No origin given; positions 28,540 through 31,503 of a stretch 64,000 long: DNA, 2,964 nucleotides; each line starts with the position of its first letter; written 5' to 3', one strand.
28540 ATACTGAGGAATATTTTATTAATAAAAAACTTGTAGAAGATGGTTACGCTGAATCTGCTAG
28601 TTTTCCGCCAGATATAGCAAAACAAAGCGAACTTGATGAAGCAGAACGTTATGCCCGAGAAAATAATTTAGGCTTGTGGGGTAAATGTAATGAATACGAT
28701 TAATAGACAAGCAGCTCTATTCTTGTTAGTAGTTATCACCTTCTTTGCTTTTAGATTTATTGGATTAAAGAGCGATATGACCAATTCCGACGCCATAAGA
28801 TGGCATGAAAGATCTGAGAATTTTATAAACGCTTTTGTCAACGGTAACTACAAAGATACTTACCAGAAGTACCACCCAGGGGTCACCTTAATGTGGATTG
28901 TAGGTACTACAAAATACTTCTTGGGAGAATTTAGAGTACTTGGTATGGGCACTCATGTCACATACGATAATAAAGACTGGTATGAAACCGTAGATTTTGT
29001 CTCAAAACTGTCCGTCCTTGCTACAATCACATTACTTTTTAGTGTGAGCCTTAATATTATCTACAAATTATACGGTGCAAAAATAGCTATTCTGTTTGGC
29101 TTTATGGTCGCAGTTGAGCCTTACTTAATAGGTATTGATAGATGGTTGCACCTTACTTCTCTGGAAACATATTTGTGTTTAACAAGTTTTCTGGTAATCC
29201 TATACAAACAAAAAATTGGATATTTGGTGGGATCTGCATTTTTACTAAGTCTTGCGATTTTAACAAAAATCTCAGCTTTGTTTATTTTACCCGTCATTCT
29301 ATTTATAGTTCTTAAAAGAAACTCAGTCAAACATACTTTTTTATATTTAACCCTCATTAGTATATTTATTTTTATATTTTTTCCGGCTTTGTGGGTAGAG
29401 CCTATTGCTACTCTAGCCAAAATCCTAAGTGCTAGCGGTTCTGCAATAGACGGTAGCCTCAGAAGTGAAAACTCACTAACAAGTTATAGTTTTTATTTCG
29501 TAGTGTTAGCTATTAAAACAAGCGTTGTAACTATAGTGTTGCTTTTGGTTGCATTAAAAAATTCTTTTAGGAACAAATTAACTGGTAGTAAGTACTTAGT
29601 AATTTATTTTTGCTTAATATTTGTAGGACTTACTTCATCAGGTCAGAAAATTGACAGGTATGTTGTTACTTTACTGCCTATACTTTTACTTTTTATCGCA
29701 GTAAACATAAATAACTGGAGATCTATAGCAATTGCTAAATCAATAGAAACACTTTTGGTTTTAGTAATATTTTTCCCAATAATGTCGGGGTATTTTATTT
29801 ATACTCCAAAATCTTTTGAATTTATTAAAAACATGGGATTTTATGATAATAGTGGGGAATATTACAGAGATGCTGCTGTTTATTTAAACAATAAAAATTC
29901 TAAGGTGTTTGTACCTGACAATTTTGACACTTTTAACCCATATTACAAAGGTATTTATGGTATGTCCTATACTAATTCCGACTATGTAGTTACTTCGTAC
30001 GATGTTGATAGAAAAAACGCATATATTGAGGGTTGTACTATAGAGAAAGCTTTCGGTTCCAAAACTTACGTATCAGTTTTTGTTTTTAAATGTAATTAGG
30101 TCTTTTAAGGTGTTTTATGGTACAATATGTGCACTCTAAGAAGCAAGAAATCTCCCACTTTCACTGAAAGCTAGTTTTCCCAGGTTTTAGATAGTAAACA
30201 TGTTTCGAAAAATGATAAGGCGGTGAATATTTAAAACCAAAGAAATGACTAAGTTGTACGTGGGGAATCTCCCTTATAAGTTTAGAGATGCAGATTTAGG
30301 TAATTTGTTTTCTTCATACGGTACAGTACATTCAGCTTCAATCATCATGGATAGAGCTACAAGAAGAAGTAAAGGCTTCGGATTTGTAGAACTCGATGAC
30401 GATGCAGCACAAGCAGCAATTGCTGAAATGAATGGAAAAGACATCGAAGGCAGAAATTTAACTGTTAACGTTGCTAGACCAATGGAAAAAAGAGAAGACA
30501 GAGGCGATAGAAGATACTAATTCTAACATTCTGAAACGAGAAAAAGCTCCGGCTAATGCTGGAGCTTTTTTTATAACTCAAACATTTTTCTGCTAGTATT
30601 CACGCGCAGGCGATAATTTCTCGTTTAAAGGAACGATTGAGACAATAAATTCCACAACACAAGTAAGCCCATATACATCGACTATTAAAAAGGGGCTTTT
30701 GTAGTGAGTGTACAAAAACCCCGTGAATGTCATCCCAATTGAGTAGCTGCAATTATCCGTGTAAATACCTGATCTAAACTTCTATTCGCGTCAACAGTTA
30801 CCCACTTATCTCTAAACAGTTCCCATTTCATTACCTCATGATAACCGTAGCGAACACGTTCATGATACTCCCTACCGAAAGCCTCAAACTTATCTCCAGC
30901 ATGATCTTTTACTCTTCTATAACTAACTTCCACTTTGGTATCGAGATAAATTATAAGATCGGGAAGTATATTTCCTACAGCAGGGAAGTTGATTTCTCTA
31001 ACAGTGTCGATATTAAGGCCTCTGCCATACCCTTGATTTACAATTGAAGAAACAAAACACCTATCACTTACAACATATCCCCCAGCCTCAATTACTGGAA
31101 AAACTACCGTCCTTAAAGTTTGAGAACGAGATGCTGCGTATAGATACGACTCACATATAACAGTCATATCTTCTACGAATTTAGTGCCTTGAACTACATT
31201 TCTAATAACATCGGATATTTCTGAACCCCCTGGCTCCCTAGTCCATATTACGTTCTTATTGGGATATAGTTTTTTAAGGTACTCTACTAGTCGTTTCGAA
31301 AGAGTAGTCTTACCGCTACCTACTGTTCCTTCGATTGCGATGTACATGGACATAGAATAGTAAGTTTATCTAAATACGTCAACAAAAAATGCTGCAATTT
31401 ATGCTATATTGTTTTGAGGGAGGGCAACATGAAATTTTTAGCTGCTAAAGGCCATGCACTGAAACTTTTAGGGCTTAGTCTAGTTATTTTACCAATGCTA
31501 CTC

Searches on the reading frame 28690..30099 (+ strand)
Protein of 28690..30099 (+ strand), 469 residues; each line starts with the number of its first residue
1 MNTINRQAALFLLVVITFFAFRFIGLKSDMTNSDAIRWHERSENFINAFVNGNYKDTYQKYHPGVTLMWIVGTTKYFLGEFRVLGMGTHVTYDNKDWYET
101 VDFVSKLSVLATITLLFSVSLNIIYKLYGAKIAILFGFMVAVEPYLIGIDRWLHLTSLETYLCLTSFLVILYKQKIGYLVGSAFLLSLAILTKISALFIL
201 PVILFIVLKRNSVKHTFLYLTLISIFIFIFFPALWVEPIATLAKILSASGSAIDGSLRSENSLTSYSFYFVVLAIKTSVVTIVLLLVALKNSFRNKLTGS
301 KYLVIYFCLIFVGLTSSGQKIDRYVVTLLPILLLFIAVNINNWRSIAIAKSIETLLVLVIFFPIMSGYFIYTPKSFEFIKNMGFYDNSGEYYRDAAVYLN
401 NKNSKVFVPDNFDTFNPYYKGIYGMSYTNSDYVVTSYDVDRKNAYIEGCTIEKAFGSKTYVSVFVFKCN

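Call 18: search_protein_families(library=pfam, proteins=[window:28690-30099:+], max_evalue=0.001)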
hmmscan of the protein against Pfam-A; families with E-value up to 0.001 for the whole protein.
window:28690-30099:+ (469 aa): 1 family
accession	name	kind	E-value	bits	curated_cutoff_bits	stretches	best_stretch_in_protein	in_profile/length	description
PF03901.23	Glyco_transf_22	-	6.3e-05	22.8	23.8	0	266-379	257-371/414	Alg9-like mannosyltransferase family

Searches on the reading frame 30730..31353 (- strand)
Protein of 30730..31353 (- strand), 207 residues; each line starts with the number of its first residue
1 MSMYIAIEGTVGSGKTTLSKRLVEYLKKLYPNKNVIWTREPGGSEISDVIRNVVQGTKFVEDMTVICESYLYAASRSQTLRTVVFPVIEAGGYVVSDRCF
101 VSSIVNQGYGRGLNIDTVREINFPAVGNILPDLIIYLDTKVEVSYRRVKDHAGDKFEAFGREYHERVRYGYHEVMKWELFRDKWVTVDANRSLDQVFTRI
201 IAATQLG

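Call 18: search_protein_families(library=pfam, proteins=[window:30730-31353:-], max_evalue=0.001)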
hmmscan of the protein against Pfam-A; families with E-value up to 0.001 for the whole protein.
window:30730-31353:- (207 aa): 5 families
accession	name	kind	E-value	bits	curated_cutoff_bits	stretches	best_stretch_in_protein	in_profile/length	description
PF02223.23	Thymidylate_kin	-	3.1e-37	128.5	27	1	7-200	1-185/185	Thymidylate kinase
PF01712.25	dNK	-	1.1e-09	38.8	27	1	5-191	1-182/203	Deoxynucleoside kinase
PF13238.12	AAA_18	-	1.5e-05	25.9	29.4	1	5-66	1-44/128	AAA domain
PF13521.12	AAA_28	-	6.3e-05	23.7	27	1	5-174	2-156/164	AAA domain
PF13401.12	AAA_22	-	0.00065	20.5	27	1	5-57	8-58/130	AAA domain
